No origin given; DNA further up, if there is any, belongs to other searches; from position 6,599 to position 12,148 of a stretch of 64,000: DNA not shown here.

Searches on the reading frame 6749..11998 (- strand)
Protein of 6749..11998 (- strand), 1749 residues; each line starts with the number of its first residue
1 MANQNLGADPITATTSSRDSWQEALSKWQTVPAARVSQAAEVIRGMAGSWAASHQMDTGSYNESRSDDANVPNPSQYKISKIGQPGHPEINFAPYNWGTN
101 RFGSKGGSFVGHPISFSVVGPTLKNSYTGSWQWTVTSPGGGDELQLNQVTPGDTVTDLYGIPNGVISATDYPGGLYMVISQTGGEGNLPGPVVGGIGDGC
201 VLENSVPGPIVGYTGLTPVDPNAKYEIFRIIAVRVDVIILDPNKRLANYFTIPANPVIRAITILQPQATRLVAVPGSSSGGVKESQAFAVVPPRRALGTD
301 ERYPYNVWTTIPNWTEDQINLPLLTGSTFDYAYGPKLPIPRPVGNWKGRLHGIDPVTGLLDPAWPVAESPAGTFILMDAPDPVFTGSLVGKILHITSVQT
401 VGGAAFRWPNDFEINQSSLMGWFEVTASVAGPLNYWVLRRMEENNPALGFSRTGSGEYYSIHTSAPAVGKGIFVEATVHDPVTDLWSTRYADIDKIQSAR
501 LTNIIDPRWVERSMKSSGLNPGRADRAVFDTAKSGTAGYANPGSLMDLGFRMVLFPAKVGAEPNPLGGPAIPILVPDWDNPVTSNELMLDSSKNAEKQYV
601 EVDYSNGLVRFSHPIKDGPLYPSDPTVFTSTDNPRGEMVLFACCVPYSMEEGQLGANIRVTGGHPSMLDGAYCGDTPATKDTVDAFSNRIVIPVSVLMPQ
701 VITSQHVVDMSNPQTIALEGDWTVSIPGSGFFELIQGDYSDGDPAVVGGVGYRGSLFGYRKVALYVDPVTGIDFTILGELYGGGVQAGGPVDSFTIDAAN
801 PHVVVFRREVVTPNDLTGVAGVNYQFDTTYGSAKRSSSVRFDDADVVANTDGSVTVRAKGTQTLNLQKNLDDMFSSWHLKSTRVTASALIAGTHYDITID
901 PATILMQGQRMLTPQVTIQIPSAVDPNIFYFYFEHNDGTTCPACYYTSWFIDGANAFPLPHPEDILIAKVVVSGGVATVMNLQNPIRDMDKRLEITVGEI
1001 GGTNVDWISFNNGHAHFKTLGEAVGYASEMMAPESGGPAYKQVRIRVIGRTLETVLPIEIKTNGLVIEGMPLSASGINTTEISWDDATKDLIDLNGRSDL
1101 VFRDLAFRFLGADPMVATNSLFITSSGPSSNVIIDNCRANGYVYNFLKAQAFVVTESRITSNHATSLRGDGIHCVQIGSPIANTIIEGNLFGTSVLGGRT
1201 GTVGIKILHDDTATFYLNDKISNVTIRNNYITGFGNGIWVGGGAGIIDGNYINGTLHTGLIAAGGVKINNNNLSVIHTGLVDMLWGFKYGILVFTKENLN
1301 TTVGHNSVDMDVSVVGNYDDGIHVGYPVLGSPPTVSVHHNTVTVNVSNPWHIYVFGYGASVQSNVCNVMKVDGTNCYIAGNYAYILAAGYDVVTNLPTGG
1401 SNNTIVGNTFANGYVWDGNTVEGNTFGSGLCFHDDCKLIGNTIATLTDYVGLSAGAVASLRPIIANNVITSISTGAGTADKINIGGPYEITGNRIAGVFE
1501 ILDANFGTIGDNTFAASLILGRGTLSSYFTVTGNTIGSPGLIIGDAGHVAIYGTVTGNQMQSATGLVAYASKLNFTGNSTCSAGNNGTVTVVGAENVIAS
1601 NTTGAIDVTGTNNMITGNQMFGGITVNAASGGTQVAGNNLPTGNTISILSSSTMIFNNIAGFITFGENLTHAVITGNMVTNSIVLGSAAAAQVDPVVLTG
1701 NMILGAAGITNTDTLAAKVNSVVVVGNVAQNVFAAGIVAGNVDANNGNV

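Call 6: search_protein_families(library=pfam, proteins=[window:6749-11998:-], max_evalue=0.1)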
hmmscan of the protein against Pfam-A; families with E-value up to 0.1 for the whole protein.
window:6749-11998:- (1749 aa): 0 families

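Call 14: search_protein_families(library=phrogs, proteins=[window:6749-11998:-], max_evalue=0.01)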
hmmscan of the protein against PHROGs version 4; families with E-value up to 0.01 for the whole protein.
window:6749-11998:- (1749 aa): 0 families

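Call 106: search_solved_structures(query=window:6749-11998:-, max_evalue=0.01)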
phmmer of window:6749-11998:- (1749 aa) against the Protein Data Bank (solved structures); distinct sequences matched with E-value up to 0.01: 0.

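Call 113: search_protein_families(library=ncbifam, proteins=[window:6749-11998:-], max_evalue=0.01)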
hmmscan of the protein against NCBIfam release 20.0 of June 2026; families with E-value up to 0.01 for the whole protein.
window:6749-11998:- (1749 aa): 0 families
